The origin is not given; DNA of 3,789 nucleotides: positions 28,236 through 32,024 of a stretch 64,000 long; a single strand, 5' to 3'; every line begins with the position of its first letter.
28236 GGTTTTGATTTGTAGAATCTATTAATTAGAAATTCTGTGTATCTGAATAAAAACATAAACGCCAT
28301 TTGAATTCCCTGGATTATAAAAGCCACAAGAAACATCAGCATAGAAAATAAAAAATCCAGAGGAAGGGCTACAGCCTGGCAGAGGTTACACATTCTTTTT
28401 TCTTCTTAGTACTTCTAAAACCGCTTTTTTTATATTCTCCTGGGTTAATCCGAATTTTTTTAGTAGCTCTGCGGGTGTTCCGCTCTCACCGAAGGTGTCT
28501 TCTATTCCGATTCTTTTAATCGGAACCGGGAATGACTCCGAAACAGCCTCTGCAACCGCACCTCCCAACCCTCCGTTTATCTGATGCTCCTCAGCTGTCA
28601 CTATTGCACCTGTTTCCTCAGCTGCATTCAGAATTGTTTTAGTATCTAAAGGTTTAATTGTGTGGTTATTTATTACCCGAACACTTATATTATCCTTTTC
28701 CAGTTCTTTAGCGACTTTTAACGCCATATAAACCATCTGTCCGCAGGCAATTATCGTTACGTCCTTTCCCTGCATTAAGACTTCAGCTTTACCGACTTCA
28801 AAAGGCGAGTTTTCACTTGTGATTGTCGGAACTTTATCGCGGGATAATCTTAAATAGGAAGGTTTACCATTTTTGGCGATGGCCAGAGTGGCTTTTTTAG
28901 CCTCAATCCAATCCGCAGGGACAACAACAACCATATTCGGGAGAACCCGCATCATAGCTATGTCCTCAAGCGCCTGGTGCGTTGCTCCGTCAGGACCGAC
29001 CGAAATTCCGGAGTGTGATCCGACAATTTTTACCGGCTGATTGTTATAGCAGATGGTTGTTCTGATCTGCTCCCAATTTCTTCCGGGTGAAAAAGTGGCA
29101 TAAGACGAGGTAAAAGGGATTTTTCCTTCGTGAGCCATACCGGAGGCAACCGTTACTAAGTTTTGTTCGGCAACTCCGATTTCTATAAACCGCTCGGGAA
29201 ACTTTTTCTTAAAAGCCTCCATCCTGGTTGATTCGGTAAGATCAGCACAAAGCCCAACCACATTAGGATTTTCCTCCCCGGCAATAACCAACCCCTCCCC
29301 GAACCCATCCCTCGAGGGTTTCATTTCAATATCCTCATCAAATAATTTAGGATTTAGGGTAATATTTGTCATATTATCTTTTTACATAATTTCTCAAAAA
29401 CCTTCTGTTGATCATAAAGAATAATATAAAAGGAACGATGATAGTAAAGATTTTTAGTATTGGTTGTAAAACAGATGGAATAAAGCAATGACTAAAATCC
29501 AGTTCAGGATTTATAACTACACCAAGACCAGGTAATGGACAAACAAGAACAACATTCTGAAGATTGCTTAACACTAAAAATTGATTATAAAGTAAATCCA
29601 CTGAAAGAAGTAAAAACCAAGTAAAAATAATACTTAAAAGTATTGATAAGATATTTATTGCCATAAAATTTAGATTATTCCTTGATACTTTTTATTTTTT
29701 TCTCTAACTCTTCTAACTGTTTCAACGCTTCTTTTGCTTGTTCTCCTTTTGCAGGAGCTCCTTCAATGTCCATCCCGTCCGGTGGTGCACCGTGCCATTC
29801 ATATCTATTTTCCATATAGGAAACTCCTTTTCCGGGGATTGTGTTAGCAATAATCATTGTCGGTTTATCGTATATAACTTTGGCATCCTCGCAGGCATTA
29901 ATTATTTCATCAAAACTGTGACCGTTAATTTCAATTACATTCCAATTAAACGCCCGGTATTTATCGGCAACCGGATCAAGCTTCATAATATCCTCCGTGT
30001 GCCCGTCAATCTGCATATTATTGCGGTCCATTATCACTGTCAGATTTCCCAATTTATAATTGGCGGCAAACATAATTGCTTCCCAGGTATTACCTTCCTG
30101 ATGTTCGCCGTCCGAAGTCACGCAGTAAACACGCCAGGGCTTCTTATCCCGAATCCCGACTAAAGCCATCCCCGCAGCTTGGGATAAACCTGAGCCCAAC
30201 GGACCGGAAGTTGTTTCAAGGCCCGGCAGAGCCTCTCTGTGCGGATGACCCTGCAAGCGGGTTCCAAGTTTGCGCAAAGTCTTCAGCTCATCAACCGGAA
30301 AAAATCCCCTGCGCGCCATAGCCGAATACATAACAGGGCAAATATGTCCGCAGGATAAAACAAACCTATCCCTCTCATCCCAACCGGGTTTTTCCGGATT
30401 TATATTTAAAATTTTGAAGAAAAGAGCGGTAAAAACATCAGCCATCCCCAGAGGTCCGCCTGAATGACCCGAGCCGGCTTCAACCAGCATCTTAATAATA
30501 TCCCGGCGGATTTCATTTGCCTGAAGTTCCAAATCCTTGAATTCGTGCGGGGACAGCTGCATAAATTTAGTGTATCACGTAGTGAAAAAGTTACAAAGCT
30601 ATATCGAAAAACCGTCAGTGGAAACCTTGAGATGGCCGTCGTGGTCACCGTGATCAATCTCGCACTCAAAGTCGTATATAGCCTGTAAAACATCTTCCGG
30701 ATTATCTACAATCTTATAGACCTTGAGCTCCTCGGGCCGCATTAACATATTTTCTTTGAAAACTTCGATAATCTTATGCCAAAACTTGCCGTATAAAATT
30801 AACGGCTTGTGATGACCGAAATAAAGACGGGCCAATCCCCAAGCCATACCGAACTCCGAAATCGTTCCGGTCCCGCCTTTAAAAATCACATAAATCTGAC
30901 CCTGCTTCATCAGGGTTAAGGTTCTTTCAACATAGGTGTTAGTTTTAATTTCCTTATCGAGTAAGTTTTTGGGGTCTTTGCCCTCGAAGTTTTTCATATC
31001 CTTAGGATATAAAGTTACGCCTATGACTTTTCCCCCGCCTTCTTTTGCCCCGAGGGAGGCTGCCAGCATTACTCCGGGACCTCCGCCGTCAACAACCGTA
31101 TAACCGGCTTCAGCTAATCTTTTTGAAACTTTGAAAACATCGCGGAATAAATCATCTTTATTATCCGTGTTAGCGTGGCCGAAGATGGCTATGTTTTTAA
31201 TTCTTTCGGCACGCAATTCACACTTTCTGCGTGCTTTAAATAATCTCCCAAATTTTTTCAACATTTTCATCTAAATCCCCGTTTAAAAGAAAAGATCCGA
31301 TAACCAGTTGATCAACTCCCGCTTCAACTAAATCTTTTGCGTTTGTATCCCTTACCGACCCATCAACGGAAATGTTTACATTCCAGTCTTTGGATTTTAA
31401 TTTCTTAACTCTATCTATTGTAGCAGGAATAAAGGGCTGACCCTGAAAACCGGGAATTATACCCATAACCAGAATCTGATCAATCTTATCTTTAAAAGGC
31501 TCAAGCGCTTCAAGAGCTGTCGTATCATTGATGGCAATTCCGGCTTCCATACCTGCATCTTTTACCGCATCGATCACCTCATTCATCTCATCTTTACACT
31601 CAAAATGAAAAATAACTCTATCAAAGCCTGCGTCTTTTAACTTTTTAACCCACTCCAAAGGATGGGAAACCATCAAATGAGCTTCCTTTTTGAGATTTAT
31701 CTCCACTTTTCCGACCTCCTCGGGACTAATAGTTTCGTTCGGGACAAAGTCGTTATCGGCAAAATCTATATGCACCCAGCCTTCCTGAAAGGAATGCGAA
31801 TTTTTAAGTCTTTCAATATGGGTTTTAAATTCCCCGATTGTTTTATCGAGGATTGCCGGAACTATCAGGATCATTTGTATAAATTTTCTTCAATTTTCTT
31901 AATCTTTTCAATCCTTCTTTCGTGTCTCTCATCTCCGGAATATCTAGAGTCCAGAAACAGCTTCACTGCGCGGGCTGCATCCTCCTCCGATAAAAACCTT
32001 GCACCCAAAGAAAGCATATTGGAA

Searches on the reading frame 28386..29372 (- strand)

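Call 68: search_protein_families(library=pfam, proteins=[window:28386-29372:-], max_evalue=0.0001)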
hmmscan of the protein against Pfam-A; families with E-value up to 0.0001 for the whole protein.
window:28386-29372:- (328 aa): 3 families
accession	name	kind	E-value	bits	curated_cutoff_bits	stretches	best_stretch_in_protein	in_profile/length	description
PF02779.29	Transket_pyr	-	3.7e-41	141.1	27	1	21-182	6-173/174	Transketolase, pyrimidine binding domain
PF02780.25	Transketolase_C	-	2.1e-38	131.4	25.9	1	194-314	1-124/124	Transketolase, C-terminal domain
PF22613.1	Transketolase_C_1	-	4.7e-08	33.7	27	1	201-310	10-113/113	Transketolase-like TK C-terminal domain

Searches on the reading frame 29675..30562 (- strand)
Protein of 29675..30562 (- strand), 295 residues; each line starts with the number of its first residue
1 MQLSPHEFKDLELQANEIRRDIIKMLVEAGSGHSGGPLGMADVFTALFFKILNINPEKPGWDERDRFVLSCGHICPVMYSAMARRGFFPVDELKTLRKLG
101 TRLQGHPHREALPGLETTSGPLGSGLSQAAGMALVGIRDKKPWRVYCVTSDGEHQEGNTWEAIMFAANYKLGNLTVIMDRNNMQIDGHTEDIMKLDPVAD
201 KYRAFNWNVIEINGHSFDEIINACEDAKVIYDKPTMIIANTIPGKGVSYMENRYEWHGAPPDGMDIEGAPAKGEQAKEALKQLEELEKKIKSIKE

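Call 68: search_protein_families(library=pfam, proteins=[window:29675-30562:-], max_evalue=0.0001)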
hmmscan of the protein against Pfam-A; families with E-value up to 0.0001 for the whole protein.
window:29675-30562:- (295 aa): 3 families
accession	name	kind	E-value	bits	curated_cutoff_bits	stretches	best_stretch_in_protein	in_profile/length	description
PF00456.26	Transketolase_N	-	3.5e-62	210.8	22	1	15-267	6-269/334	Transketolase, thiamine diphosphate binding domain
PF13292.11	DXP_synthase_N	-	1.2e-10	41.6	21.2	1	8-186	15-176/274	1-deoxy-D-xylulose-5-phosphate synthase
PF00676.26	E1_dh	-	1.1e-05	25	22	1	104-228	86-208/300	Dehydrogenase E1 component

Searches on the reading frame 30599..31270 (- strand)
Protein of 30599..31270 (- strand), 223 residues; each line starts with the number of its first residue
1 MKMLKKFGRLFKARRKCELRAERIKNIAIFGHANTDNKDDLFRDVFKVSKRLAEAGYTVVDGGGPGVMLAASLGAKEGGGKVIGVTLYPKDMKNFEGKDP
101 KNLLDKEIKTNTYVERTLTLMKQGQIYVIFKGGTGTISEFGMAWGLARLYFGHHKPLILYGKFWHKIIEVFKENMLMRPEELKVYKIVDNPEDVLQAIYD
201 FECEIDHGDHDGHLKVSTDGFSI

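Call 68: search_protein_families(library=pfam, proteins=[window:30599-31270:-], max_evalue=0.0001)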
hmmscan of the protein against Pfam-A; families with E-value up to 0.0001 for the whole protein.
window:30599-31270:- (223 aa): 2 families
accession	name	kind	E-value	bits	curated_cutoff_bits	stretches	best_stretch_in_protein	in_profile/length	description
PF18306.6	LDcluster4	-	2e-18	66.9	26.3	1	26-147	3-117/151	SLOG cluster4 family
PF03641.19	Lysine_decarbox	-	1.2e-14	55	27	1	68-197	1-130/131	Possible lysine decarboxylase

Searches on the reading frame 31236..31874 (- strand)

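Call 68: search_protein_families(library=pfam, proteins=[window:31236-31874:-], max_evalue=0.0001)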
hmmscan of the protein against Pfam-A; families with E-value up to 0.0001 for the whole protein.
window:31236-31874:- (212 aa): 1 family
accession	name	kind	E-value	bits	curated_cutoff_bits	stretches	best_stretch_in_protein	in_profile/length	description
PF00834.25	Ribul_P_3_epim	-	1.2e-43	149.3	21.1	1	5-196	3-197/198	Ribulose-phosphate 3 epimerase family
